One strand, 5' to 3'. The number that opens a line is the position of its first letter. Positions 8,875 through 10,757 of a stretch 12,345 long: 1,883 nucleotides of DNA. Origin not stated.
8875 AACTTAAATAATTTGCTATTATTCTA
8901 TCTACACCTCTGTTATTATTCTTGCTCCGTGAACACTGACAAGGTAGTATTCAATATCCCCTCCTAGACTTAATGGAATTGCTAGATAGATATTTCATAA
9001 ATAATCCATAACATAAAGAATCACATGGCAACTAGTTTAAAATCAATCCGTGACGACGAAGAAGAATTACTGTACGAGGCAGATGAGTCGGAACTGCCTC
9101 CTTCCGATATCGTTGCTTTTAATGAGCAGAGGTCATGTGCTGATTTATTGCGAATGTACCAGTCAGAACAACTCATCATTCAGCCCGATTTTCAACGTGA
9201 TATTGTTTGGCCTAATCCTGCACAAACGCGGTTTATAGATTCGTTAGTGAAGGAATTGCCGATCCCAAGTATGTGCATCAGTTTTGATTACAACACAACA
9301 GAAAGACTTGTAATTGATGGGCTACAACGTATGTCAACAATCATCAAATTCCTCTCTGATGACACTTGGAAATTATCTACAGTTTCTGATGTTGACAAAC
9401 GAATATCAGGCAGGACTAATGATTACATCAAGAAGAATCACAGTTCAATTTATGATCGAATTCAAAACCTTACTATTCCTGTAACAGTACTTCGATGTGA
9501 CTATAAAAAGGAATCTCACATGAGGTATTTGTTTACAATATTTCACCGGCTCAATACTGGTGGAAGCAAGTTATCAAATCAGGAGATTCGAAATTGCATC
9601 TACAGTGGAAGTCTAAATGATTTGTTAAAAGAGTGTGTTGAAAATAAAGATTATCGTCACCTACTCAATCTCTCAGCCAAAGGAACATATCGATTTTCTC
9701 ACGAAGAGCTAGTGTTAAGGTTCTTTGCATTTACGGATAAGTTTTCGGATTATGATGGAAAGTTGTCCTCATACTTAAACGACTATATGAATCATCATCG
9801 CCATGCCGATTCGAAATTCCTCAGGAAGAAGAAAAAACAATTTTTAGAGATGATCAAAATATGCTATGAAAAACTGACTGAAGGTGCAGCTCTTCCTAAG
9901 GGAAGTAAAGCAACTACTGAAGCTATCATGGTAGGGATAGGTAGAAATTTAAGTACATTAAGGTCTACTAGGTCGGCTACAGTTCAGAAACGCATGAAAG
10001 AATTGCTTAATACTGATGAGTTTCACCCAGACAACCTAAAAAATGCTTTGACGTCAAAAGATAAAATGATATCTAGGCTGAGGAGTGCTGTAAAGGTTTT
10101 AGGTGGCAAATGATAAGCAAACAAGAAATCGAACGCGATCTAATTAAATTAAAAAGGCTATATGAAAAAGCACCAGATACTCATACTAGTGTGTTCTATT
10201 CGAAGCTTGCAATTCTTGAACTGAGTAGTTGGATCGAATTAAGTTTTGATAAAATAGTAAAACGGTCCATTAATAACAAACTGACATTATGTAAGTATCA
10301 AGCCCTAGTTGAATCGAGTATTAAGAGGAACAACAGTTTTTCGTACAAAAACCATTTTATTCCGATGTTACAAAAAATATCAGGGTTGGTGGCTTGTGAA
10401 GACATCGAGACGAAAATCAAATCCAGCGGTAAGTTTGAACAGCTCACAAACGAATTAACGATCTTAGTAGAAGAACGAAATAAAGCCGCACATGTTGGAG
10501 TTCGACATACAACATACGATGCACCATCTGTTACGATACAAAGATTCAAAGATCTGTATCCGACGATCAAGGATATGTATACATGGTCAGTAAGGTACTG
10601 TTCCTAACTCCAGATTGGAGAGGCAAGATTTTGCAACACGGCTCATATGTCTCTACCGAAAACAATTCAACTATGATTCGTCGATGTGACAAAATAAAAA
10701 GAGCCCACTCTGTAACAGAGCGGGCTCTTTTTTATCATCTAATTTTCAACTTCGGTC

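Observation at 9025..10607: Translationally coupled DUF262 (ParB-fold) + Rx4H/HEPN-like gene pair on an AT-rich insertion: candidate two-gene defense or toxin module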

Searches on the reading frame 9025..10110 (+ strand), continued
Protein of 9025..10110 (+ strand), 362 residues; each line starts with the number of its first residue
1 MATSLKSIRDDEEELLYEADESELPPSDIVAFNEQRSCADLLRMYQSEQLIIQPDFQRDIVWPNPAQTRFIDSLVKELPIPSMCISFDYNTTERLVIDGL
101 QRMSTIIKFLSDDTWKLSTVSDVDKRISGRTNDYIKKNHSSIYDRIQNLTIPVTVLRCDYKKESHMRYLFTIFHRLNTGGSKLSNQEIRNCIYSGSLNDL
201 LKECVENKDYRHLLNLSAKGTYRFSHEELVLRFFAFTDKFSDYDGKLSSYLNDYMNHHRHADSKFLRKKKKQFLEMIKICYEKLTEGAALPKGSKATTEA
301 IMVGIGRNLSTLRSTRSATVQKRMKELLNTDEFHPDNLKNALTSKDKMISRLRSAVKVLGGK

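Call 32: find_related_loci(query=A1, collection=genome_contigs, flank=6000)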
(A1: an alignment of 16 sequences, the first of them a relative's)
Query A1 (362 aa) in genome_contigs; peptide patterns used: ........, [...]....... (x = any residue, [..] = any of these).
470 stretches matched a pattern; 374 encode a relative of the query (tblastn E <= 1e-3); the best 80 are kept; 80 distinct loci.
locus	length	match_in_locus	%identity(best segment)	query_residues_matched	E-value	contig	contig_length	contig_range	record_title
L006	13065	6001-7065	57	6-360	2e-140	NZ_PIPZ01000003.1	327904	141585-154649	Pseudidiomarina marina strain PIM1 contig3, whole genome shotgun sequence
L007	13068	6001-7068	56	6-360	3e-138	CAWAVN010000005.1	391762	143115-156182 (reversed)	MAG: uncultured Planctomycetaceae bacterium isolate MFD05684.bin.2.226 genome assembly, contig: contig_14900, whole geno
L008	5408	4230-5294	56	6-360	2e-136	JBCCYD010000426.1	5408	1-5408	MAG: Cyanobacteria bacterium P01_F01_bin.143 k141_128229_length_5408_cov_12.0000, whole genome shotgun sequence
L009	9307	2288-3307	57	22-361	5e-134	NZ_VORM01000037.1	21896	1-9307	Subsaximicrobium wynnwilliamsii strain G#7(T) NODE_37_length_21896_cov_145.602, whole genome shotgun sequence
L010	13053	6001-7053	55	12-361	1e-132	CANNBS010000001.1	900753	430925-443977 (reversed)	uncultured Marinicella sp. isolate S4E-49.fasta genome assembly, contig: NODE_1, whole genome shotgun sequence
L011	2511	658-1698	56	14-360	7e-139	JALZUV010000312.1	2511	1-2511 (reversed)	MAG: Rickettsiales bacterium isolate g2_MAG_00008 g2_MAG_00008_000000000312, whole genome shotgun sequence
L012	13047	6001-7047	54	12-360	8e-130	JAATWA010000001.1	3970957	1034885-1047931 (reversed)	Pseudanabaena biceps strain O153 scaffold1_size3970958, whole genome shotgun sequence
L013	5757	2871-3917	55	13-359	2e-128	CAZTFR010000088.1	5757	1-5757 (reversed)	MAG TPA_asm: uncultured Thermoplasmatales archaeon isolate SRP141376_co1_12 genome assembly, contig: NODE_22890_length_5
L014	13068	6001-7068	53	5-360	1e-127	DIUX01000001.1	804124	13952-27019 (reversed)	MAG TPA_asm: Micavibrio sp. UBA6147 UBA6147_contig_1235, whole genome shotgun sequence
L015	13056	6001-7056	53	10-360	1e-126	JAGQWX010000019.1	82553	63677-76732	MAG: Saprospiraceae bacterium isolate HKST-UBA24 NODE_19_length_82553_cov_9.712923, whole genome shotgun sequence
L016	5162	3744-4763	55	17-356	2e-125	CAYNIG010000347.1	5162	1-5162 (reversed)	MAG TPA_asm: uncultured Saprospiraceae bacterium isolate SRP173033_co1_56 genome assembly, contig: NODE_45315_length_516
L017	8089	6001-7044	54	13-360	1e-124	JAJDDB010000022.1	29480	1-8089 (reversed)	MAG: Phycisphaerales bacterium isolate OFTM33 OFTM33_21, whole genome shotgun sequence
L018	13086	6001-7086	51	6-361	3e-124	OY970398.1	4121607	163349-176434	MAG: uncultured Chitinophagaceae bacterium isolate MFD02832.bin.c.2 genome assembly, chromosome: 1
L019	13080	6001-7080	52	10-361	9e-124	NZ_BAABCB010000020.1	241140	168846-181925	Winogradskyella damuponensis strain JCM 17633 sequence20, whole genome shotgun sequence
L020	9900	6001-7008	55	26-361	1e-123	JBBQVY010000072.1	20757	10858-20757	MAG: Chitinophagales bacterium isolate Co_metawrap_2021 Cmw_2021_k141_15739396_length_20757_cov_35.5056, whole genome sh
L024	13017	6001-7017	50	20-359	2e-121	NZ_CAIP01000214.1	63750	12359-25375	Microcystis sp. T1-4, whole genome shotgun sequence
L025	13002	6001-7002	53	22-355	5e-121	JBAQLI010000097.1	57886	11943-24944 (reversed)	MAG: Candidatus Methanoperedens sp. isolate MFD12032_ilm_asm_bin13 k127_2185, whole genome shotgun sequence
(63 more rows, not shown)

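Call 35: search_solved_structures(query=window:9025-10110:+, max_evalue=0.01)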
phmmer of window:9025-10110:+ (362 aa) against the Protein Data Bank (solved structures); distinct sequences matched with E-value up to 0.01: 0.

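Call 56: search_protein_families(library=padloc, alignment_id=A3, max_evalue=0.00001)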
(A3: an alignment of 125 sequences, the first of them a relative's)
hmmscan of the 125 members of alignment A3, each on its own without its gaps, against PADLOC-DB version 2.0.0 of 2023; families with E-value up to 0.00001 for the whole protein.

A. member 1, L006:4331-5296:+ (322 aa): 1 family
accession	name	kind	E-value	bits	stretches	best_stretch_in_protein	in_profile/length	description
PDLC04900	PDC-S08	-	1.7e-126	419.5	1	1-313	15-317/323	-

B. families by the number of members that match (of 125 scanned): 172 families (the first 25 are shown)
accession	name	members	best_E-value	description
PDLC04132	HNH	2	1.2e-96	-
PDLC03546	HNH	2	5.8e-46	Type II restriction enzyme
PDLC03397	Vsr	2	3e-30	Type II nicking endonuclease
PDLC01097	C3a214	2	5.8e-29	GlgB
PDLC03839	LeoA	2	3.3e-20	-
PDLC03841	LeoBC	2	6e-16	-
PDLC00457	JetA1|JetA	1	9.3e-188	DUF3375 domain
PDLC04900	PDC-S08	1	1.7e-126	-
PDLC03234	MTase_II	1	1.2e-107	Type II methyltransferase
PDLC00444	JetA1|JetA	1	4.2e-93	DUF3375 domain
PDLC04030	PD-T4-2_B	1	6e-89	-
PDLC00460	JetA1|JetA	1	2.9e-83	DUF3375 domain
PDLC03378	MTase_II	1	2e-75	Type II methyltransferase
PDLC04938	PDC-S15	1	7.6e-75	-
PDLC00455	JetA1|JetA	1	2.6e-73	DUF3375 domain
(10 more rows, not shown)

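Call 57: search_protein_families(library=pfam, alignment_id=A3, max_evalue=0.00001)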
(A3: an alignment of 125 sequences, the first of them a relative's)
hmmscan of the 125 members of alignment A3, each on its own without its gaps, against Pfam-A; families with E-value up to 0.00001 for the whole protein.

A. member 1, L006:4331-5296:+ (322 aa): 1 family
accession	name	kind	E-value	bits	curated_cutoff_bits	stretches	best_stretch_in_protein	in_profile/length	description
PF06189.17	5-nucleotidase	-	4.8e-114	380.6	28.2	1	1-311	1-300/302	5'-nucleotidase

B. families by the number of members that match (of 125 scanned): 157 families (the first 25 are shown)
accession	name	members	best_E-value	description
PF01926.29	MMR_HSR1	3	1.4e-58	50S ribosome-binding GTPase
PF02421.24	FeoB_N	3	5.3e-23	Ferrous iron transport protein B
PF00330.25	Aconitase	2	1.7e-172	Aconitase family (aconitate hydratase)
PF00180.25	Iso_dh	2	4.7e-140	Isocitrate/isopropylmalate dehydrogenase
PF00291.31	PALP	2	7.9e-84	Pyridoxal-phosphate dependent enzyme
PF02771.21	Acyl-CoA_dh_N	2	1.4e-38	Acyl-CoA dehydrogenase, N-terminal domain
PF05685.18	Uma2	2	3.7e-36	Putative restriction endonuclease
PF00441.29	Acyl-CoA_dh_1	2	2.7e-34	Acyl-CoA dehydrogenase, C-terminal domain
PF03852.21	Vsr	2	1.7e-29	DNA mismatch endonuclease Vsr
PF02922.24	CBM_48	2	6.2e-28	Carbohydrate-binding module 48 (Isoamylase N-terminal domain)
PF14716.13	HHH_8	2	2.4e-25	Helix-hairpin-helix domain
PF00009.33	GTP_EFTU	2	1.5e-24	Elongation factor Tu GTP binding domain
PF02770.24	Acyl-CoA_dh_M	2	5.4e-22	Acyl-CoA dehydrogenase, middle domain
PF00128.31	Alpha-amylase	2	1.2e-21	Alpha amylase, catalytic domain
PF14791.11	DNA_pol_B_thumb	2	1.2e-21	DNA polymerase beta thumb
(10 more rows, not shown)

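Call 67: predict_structure(alignment_id=A4)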
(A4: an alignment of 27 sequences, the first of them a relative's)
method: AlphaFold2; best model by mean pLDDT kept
length: 362 residues; sequences in the alignment: 27
mean_pLDDT: 86.5   pTM: 0.83
mean pLDDT of the five models: 86.5, 80.8, 80.7, 77.7, 64.9
residues with pLDDT >= 90: 188; 70-90: 140; 50-70: 30; < 50: 4
segments of 3 or more residues with pLDDT < 50: 57-60
pLDDT, mean of each block of 10 residues (from residue 1): 68 72 76 93 92 58 82 91 88 86 89 93 94 96 94 92 89 70 81 86 91 78 84 95 88 90 96 96 88 84 96 94 92 79 80 95 82
secondary structure, 60 per line:
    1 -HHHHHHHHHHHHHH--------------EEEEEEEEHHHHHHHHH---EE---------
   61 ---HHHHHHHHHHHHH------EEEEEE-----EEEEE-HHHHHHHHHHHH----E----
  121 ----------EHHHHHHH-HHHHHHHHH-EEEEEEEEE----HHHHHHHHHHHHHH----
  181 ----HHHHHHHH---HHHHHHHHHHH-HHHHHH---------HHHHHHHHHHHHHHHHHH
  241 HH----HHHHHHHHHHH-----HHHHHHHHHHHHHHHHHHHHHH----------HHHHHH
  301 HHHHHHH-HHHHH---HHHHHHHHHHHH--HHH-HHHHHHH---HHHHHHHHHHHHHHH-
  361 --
elements in order: H2-15 E30-37 H38-46 H64-76 E83-88 E94-98 H100-111 H132-138 H140-148 E150-158 H163-176 H185-192 H196-206 H208-213 H223-242 H247-257 H263-284 H295-307 H309-313 H317-328 H335-341 H345-359

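Call 86: search_dna_similar(query=window:9025-10110:+, collection=phages, mode=protein, max_rows=10)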
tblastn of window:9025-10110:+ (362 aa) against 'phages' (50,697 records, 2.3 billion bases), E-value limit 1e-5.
Records with a match: 25; places in all: 25; records where one place covers at least 80% of the query: 12.
Best place of each record, by identity: <60% 25.
By first word of the organism name: Moraxella 9; Vibrio 5; Peduovirus 2; Klebsiella 2; Flavobacterium 2; Akkermansia 1; Ralstonia 1; Alicyclobacillus 1; Terrisporobacter 1; Escherichia 1.
By host as written in the record: Moraxella catarrhalis 9; - 2; Klebsiella pneumoniae ST16-OXA48 2; Flavobacterium sp. LMO6 2; Akkermansia muciniphila 1; Ralstonia solanacearum S718 1; Alicyclobacillus acidoterrestris strain KKP 3133 1; Vibrio sp. 1; and 6 more.
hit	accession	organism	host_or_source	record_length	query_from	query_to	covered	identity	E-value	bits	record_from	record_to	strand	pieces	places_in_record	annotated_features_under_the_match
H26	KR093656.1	Moraxella phage Mcat32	Moraxella catarrhalis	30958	46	362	88%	28.5%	2e-22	104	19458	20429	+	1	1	hypothetical protein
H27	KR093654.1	Moraxella phage Mcat30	Moraxella catarrhalis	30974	46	362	88%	28.5%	2e-22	104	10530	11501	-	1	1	hypothetical protein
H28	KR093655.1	Moraxella phage Mcat31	Moraxella catarrhalis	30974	46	362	88%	28.5%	2e-22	104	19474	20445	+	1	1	hypothetical protein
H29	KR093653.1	Moraxella phage Mcat29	Moraxella catarrhalis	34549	46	362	88%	28.5%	2e-22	104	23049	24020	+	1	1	hypothetical protein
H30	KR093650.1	Moraxella phage Mcat26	Moraxella catarrhalis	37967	46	362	88%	28.5%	2e-22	104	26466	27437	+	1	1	hypothetical protein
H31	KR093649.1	Moraxella phage Mcat25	Moraxella catarrhalis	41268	46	362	88%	28.5%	2e-22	104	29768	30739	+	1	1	hypothetical protein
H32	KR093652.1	Moraxella phage Mcat28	Moraxella catarrhalis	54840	46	362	88%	28.5%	2e-22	104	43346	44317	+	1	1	hypothetical protein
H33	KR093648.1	Moraxella phage Mcat24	Moraxella catarrhalis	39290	46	362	88%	28.2%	4e-22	103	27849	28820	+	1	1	hypothetical protein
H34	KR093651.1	Moraxella phage Mcat27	Moraxella catarrhalis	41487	46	362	88%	28.2%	4e-22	103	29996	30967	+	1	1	hypothetical protein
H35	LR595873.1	Peduovirus P24B2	-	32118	44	362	88%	26.3%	7e-18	91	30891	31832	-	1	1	hypothetical protein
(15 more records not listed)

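Call 87: search_protein_families(library=pfam, proteins=[L024:7660-8073:+, L024:7031-7531:+, L013:3934-4431:+, L025:7027-7524:+], max_evalue=0.01)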
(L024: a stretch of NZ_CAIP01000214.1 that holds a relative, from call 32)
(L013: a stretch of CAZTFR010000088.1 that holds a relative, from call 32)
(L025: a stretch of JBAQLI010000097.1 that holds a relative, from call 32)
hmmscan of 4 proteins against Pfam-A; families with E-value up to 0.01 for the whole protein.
L024:7660-8073:+ (138 aa): 1 family
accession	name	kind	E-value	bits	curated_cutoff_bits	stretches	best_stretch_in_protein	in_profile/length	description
PF01042.26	Ribonuc_L-PSP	-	3.5e-44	150.1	27.3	1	18-136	2-120/121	Endoribonuclease L-PSP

L024:7031-7531:+ (167 aa): 1 family
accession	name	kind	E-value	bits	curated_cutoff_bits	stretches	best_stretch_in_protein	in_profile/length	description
PF18735.6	HEPN_RiboL-PSP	-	1.5e-08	35.2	28.4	1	57-156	101-179/191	RiboL-PSP-HEPN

L013:3934-4431:+ (166 aa): 1 family
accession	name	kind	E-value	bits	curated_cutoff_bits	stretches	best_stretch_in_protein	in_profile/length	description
PF18735.6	HEPN_RiboL-PSP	-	3.8e-05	24.1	28.4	1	7-163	6-189/191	RiboL-PSP-HEPN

L025:7027-7524:+ (166 aa): 1 family
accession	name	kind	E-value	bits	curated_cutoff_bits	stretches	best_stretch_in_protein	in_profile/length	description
PF18735.6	HEPN_RiboL-PSP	-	1e-06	29.2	28.4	1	11-152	7-178/191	RiboL-PSP-HEPN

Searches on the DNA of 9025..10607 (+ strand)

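Call 16: search_dna_similar(query=window:9025-10607:+, collection=ecoli_genomes, mode=distant, max_rows=10, max_evalue=0.001)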
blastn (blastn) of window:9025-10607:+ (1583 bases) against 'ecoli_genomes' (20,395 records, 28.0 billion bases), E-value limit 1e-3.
Records with a match: 17; places in all: 17; records where one place covers at least 80% of the query: 0.
Genomes with a match: 17 of 5426; with a place that covers at least 80% of the query: 0. Places per genome that has any: lowest 1, median 1, highest 1. On chromosomes: 17 places; on plasmids: 0.
Best place of each record, by identity: 60-80% 17.
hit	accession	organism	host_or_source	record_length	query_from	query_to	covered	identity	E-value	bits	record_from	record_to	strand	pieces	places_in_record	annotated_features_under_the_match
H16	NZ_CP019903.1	Escherichia coli strain MDR_56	Homo sapiens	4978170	89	575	31%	65.4%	4e-21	113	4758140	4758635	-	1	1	DUF262 domain-containing protein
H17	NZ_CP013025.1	Escherichia coli strain 2009C-3133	Homo sapiens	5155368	89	575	31%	65.4%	4e-21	113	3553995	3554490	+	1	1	DUF262 domain-containing protein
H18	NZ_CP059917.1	Escherichia coli strain 64.1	Turkey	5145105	89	575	31%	65.4%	4e-21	113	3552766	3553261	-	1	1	DUF262 domain-containing protein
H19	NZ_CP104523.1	Escherichia coli strain E7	Poultry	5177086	89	575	31%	65.4%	4e-21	113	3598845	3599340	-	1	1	DUF262 domain-containing protein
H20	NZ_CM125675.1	Escherichia coli strain 2020N21-246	Homo sapiens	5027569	89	575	31%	65.4%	4e-21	113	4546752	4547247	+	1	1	DUF262 domain-containing protein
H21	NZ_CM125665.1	Escherichia coli strain 2020N21-246-1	not applicable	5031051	89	575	31%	65.4%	4e-21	113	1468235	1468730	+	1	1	DUF262 domain-containing protein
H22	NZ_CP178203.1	Escherichia coli strain APEC17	Gallus gallus domesticus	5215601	89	575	31%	65.4%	4e-21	113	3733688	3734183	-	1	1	DUF262 domain-containing protein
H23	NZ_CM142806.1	Escherichia coli strain GPEC657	chicken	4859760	89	575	31%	65.4%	4e-21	113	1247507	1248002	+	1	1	DUF262 domain-containing protein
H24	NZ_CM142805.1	Escherichia coli strain GPEC673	chicken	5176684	89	575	31%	65.4%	4e-21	113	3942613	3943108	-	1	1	DUF262 domain-containing protein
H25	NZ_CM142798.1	Escherichia coli strain GPEC996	chicken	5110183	89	575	31%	65.4%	4e-21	113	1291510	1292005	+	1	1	DUF262 domain-containing protein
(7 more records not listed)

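Call 18: get_annotated_region(hit=H17, flank=6000)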
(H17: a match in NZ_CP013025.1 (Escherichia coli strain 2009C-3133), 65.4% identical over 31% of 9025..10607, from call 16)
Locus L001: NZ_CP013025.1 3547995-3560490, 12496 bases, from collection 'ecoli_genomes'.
description: Escherichia coli strain 2009C-3133 chromosome, complete genome
organism: Escherichia coli strain 2009C-3133 (NCBI taxid 562)
replicon: chromosome; assembly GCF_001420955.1
host: Homo sapiens; source: stool; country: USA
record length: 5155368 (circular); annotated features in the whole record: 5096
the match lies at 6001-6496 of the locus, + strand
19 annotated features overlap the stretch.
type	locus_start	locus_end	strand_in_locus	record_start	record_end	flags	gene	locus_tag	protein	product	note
CDS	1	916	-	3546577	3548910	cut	-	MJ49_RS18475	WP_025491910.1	primase-helicase zinc-binding domain-containing protein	-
CDS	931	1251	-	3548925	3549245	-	-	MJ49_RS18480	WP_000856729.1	DUF5375 domain-containing protein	-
CDS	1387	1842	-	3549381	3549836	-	-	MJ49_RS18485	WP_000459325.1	hypothetical protein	-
CDS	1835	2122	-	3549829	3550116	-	-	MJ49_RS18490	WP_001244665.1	derepression protein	-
CDS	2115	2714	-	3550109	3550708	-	-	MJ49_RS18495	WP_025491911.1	host cell division inhibitor Icd-like protein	-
CDS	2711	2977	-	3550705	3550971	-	-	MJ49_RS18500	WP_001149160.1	helix-turn-helix transcriptional regulator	-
CDS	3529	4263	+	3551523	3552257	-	-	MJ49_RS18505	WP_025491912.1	hypothetical protein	-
CDS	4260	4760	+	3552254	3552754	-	-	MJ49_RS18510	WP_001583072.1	ogr/Delta-like zinc finger family protein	-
CDS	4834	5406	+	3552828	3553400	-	-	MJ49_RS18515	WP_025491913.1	phage polarity suppression protein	-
CDS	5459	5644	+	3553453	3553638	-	-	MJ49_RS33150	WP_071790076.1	hypothetical protein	-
CDS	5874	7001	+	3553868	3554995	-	-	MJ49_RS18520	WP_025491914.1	DUF262 domain-containing protein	-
CDS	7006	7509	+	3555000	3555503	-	-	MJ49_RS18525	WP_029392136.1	HEPN domain-containing protein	-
CDS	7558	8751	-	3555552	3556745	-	-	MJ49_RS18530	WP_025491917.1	integrase domain-containing protein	-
tmRNA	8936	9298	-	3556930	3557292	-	ssrA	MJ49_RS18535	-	transfer-messenger RNA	-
CDS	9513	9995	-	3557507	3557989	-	smpB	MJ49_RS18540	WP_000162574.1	SsrA-binding protein SmpB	-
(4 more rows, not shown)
